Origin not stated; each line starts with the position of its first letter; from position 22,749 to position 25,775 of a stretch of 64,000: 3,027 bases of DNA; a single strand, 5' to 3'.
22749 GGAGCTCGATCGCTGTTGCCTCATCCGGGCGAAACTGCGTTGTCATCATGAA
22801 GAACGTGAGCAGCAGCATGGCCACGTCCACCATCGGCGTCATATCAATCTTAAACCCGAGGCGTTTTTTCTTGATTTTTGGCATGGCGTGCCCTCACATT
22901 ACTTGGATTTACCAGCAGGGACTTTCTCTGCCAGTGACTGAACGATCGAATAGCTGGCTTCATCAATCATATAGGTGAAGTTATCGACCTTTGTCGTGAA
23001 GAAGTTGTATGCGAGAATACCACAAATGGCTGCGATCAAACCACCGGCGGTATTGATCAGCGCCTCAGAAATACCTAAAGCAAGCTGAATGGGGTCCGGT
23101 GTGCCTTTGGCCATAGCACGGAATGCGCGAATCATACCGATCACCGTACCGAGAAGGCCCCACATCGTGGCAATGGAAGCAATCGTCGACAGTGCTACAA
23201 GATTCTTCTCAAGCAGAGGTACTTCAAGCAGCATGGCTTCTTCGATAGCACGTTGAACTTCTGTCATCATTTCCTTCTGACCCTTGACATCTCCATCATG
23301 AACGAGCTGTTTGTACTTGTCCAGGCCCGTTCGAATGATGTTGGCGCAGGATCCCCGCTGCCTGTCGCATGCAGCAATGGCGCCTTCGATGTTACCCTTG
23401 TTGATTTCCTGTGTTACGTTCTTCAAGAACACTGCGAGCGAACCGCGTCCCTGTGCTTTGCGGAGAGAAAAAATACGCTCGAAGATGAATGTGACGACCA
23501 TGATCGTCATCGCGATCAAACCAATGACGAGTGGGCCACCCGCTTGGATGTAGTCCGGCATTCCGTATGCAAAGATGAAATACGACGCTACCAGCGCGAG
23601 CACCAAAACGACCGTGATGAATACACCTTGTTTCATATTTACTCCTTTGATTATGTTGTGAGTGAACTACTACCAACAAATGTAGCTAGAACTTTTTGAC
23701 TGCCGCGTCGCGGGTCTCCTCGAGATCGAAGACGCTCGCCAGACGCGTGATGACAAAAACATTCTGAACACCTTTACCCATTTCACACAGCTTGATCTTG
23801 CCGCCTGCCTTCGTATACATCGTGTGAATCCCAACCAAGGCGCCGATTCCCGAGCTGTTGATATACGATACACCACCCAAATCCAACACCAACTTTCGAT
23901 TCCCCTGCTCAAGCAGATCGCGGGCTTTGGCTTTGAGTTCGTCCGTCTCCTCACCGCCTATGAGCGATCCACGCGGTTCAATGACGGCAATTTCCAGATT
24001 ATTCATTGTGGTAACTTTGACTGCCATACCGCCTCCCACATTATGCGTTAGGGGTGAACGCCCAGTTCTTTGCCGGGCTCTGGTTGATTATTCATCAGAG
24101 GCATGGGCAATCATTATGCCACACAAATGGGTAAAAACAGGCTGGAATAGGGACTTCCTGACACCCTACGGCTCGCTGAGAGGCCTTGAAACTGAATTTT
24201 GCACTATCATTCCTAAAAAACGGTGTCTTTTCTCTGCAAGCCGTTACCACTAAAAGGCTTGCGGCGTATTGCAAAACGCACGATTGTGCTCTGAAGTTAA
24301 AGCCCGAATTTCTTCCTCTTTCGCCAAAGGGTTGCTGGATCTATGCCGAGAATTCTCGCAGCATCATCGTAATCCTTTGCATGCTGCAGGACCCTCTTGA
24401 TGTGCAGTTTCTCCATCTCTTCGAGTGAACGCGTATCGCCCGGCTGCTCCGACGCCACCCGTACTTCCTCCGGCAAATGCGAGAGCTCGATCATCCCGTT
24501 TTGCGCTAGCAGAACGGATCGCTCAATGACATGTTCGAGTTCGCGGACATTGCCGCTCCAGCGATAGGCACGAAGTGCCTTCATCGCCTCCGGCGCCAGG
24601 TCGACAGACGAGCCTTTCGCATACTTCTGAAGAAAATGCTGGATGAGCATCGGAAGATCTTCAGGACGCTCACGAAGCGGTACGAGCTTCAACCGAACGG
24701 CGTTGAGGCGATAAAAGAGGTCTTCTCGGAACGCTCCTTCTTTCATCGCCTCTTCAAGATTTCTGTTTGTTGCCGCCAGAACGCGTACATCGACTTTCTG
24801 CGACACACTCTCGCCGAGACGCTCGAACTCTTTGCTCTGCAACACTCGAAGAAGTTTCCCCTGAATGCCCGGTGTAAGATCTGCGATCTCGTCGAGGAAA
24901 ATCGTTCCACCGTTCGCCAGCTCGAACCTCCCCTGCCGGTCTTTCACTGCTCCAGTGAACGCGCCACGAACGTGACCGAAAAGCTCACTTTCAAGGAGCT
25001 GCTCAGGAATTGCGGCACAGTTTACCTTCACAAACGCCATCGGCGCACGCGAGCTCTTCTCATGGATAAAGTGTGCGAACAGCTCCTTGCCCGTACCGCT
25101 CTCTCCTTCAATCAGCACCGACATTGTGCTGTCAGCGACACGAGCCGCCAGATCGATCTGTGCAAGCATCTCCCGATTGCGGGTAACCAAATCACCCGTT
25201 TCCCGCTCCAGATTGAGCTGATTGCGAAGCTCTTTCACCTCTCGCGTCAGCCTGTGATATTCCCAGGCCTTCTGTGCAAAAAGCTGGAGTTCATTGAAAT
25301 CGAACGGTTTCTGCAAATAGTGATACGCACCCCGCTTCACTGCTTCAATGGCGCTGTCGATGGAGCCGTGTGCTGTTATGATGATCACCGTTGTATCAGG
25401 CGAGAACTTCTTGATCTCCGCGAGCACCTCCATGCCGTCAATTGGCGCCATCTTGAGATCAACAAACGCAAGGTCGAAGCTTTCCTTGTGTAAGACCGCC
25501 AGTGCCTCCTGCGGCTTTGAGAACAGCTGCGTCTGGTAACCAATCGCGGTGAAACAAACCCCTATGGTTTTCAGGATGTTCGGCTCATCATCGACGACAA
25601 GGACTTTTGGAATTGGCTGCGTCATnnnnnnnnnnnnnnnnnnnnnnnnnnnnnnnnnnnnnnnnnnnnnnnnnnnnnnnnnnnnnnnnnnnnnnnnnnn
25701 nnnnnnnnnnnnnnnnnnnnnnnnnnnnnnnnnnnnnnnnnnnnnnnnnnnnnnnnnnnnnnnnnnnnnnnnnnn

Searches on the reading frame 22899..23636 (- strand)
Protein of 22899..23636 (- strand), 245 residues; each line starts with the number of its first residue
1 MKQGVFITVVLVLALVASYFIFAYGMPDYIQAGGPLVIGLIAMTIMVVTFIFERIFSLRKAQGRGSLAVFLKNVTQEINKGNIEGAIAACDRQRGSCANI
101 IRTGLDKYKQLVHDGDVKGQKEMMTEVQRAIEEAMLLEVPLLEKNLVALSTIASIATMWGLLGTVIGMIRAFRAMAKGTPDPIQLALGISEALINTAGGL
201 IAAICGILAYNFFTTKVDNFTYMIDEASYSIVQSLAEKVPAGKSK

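Call 61: search_protein_families(library=pfam, proteins=[window:22899-23636:-], max_evalue=0.00001)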
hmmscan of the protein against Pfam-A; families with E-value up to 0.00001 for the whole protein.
window:22899-23636:- (245 aa): 1 family
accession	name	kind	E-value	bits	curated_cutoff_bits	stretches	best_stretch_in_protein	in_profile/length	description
PF01618.21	MotA_ExbB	-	2.9e-31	108.3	22.9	1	98-225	7-126/127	MotA/TolQ/ExbB proton channel family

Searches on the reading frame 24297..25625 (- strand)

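Call 61: search_protein_families(library=pfam, proteins=[window:24297-25625:-], max_evalue=0.00001)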
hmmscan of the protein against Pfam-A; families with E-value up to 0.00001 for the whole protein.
window:24297-25625:- (442 aa): 6 families
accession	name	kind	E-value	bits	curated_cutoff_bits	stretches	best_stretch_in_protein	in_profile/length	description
PF00158.32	Sigma54_activat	-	5.3e-70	234.9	20.2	1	147-312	2-167/168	Sigma-54 interaction domain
PF00072.30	Response_reg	-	2.3e-27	95.8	30.2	1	8-114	1-107/111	Response regulator receiver domain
PF25601.1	AAA_lid_14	-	4.5e-26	90.9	27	1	318-396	1-82/87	AAA+ ATPase lid domain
PF14532.12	Sigma54_activ_2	-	4.4e-19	69.5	25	1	162-317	16-138/138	Sigma-54 interaction domain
PF02954.25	HTH_8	-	4.1e-09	36.5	22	1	400-440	1-42/42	Bacterial regulatory protein, Fis family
PF07728.20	AAA_5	-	7.8e-09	36.1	22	1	170-290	2-125/139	AAA domain (dynein-related subfamily)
